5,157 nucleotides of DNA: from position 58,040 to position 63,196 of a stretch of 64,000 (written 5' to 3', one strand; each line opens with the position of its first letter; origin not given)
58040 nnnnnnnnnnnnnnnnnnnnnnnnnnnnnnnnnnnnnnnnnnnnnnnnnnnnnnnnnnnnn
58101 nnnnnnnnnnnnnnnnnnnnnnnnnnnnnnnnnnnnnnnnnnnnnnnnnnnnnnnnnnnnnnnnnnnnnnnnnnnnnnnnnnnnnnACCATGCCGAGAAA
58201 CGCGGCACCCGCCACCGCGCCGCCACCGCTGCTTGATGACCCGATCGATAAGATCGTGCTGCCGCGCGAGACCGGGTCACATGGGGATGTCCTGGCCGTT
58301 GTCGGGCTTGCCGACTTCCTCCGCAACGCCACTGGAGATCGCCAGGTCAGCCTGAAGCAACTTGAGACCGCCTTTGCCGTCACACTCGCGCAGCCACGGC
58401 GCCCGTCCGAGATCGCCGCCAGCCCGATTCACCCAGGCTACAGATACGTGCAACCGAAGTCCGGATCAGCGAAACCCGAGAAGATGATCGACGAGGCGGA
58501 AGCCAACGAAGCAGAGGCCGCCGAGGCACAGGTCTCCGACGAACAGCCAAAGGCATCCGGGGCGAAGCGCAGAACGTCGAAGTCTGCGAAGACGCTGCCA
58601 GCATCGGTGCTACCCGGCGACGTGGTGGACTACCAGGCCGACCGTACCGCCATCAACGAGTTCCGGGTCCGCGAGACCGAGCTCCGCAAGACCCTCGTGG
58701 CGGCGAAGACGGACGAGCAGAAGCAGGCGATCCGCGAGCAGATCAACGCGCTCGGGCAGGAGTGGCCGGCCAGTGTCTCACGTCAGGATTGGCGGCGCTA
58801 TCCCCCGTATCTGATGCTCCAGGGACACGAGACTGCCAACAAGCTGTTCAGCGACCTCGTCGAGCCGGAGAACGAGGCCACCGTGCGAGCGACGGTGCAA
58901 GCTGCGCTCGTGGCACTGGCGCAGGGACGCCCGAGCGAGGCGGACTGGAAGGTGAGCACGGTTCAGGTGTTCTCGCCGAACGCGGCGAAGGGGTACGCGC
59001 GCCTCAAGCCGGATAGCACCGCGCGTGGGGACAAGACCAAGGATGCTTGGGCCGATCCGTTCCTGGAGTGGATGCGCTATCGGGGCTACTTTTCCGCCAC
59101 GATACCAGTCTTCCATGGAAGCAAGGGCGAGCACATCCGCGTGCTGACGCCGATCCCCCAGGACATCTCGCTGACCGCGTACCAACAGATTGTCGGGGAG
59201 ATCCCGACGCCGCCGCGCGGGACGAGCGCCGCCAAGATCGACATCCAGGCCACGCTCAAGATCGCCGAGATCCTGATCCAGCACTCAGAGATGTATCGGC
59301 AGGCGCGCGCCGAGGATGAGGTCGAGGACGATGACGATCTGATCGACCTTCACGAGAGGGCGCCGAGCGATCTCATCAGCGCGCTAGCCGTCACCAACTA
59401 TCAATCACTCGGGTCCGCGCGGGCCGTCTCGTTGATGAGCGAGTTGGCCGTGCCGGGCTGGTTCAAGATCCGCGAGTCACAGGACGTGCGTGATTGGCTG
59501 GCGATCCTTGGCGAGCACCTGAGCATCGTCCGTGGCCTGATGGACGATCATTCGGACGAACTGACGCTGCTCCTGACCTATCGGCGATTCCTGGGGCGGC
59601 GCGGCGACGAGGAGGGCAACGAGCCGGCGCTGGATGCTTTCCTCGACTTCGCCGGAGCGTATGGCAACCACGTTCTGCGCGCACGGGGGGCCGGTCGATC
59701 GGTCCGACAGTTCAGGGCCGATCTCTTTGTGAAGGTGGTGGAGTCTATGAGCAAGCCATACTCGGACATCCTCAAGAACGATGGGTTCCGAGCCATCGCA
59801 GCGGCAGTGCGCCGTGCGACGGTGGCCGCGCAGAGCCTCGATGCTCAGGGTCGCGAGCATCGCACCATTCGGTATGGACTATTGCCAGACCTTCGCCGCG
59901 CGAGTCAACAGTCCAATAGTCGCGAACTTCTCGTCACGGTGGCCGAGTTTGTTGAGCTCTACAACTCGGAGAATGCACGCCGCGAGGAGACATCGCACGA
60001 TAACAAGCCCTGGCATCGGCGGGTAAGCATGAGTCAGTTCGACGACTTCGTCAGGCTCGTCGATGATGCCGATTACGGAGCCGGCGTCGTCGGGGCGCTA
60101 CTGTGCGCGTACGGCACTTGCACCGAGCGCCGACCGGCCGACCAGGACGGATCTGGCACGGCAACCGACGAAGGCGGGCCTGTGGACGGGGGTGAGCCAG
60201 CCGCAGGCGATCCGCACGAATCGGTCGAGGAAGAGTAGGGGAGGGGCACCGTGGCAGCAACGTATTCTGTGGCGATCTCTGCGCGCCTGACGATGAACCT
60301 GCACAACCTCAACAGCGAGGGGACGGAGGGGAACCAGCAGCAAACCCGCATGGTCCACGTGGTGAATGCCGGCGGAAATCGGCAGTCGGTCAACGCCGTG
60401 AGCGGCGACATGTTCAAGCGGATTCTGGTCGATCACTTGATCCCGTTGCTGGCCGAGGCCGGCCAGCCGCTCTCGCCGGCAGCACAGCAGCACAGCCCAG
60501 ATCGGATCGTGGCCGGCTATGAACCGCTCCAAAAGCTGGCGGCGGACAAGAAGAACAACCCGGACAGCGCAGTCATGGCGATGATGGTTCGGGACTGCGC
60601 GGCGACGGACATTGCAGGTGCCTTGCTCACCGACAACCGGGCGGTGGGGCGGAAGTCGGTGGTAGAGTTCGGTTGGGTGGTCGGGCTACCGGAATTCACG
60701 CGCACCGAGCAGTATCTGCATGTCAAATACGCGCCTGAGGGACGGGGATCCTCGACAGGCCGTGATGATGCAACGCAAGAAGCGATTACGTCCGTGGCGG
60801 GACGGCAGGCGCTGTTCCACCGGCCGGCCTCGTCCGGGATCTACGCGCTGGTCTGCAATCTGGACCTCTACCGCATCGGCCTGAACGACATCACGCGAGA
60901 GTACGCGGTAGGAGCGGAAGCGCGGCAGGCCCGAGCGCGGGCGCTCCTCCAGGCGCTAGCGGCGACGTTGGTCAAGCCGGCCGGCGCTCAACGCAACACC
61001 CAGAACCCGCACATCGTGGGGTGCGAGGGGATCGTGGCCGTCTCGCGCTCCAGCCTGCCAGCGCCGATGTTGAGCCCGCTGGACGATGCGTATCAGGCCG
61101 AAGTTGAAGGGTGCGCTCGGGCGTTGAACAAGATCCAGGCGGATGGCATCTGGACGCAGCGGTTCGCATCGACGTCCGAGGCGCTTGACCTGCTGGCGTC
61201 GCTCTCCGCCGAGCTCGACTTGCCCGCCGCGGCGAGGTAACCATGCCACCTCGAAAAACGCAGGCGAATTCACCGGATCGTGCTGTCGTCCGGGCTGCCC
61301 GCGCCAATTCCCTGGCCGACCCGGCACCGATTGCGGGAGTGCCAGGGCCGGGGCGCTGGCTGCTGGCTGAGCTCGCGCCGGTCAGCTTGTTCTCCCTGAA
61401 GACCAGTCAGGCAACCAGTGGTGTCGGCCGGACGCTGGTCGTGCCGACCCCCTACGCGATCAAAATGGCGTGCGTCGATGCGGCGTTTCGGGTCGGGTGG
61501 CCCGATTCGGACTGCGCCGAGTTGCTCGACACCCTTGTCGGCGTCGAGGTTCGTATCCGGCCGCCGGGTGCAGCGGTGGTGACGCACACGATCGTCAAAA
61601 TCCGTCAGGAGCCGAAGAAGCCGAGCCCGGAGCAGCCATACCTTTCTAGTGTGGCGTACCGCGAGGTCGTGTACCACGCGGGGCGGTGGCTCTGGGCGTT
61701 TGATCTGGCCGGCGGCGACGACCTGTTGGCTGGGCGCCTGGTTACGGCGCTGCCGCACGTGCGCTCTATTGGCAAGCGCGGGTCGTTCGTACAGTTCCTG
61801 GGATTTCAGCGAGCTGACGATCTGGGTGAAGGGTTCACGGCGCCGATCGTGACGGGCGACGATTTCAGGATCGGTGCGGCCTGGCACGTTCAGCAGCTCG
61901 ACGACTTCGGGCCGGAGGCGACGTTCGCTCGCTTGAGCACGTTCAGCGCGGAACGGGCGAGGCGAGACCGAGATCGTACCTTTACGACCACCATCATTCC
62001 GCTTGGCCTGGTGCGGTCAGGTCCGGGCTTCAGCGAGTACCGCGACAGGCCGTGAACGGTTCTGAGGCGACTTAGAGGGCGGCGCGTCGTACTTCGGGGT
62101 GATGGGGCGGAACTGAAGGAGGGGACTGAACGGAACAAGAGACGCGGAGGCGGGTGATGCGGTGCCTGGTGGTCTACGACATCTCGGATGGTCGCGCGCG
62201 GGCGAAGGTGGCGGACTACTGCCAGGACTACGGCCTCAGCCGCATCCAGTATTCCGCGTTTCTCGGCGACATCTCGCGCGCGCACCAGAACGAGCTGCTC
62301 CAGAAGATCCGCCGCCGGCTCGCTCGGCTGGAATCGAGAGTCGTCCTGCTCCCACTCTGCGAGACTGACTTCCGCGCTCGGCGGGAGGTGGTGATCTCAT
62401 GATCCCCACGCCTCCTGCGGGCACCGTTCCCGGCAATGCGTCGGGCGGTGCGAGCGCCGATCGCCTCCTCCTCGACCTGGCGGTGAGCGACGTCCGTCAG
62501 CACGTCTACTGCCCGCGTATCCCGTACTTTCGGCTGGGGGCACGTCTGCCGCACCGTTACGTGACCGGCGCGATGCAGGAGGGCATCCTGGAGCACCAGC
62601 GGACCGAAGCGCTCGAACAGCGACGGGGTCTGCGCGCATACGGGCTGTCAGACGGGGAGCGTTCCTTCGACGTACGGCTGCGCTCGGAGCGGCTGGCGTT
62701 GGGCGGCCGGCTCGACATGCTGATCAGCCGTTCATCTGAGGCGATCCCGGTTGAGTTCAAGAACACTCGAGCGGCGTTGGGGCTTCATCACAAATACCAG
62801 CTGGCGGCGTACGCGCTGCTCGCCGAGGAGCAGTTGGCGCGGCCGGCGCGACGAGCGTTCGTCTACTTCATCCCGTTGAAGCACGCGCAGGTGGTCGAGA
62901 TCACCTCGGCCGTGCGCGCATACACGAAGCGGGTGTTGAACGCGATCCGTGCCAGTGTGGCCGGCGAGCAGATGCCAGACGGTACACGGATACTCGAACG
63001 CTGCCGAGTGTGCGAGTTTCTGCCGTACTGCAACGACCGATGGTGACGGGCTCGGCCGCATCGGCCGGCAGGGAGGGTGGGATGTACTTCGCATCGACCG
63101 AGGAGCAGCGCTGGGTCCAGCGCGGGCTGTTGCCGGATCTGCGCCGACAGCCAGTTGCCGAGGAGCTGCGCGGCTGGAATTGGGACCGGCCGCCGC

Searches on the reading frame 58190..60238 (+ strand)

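Call 11: search_protein_families(library=ncbifam, proteins=[window:58190-60238:+], max_evalue=0.01)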
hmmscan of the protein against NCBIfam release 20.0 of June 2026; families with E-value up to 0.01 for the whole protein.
window:58190-60238:+ (682 aa): 0 families

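Call 35: search_protein_families(library=pfam, proteins=[window:58190-60238:+], max_evalue=0.1)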
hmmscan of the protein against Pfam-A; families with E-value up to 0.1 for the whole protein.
window:58190-60238:+ (682 aa): 1 family
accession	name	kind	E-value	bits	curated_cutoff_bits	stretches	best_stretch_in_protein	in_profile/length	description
PF16512.11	RhoGAP-FF1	-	0.042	14.8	30.1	0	166-222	6-63/80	p190-A and -B Rho GAPs FF domain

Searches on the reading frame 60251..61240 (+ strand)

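Call 11: search_protein_families(library=ncbifam, proteins=[window:60251-61240:+], max_evalue=0.01)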
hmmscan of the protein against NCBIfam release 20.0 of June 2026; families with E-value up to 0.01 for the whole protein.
window:60251-61240:+ (329 aa): 2 families
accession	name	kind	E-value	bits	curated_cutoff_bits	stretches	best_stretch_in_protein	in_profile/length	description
TIGR02583.1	DevR_archaea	exception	6.9e-32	110.8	212.6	1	7-286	2-276/284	type I-A CRISPR-associated protein Cas7/Csa2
TIGR01875.1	cas_MJ0381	subfamily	1.8e-21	76.3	67.3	1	7-266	1-237/240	DevR family CRISPR-associated autoregulator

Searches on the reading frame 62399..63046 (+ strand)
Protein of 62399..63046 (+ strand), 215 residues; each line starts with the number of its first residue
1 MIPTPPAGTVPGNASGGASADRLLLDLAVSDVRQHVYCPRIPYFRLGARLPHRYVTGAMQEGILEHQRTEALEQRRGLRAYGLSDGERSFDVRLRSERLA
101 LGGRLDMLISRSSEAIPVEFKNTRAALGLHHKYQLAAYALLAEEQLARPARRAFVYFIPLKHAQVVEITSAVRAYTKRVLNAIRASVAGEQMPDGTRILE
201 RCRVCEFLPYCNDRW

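Call 11: search_protein_families(library=ncbifam, proteins=[window:62399-63046:+], max_evalue=0.01)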
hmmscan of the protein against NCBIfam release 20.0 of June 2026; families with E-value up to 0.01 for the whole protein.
window:62399-63046:+ (215 aa): 2 families
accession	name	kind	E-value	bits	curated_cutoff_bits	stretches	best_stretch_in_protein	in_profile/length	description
TIGR00372.1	cas4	equivalog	4.1e-27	95.2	65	1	28-212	2-179/180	CRISPR-associated protein Cas4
NF049935.1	cas4g_cas1g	exception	2.2e-18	66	560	1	28-211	3-189/546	CRISPR-associated endonuclease Cas4g/Cas1g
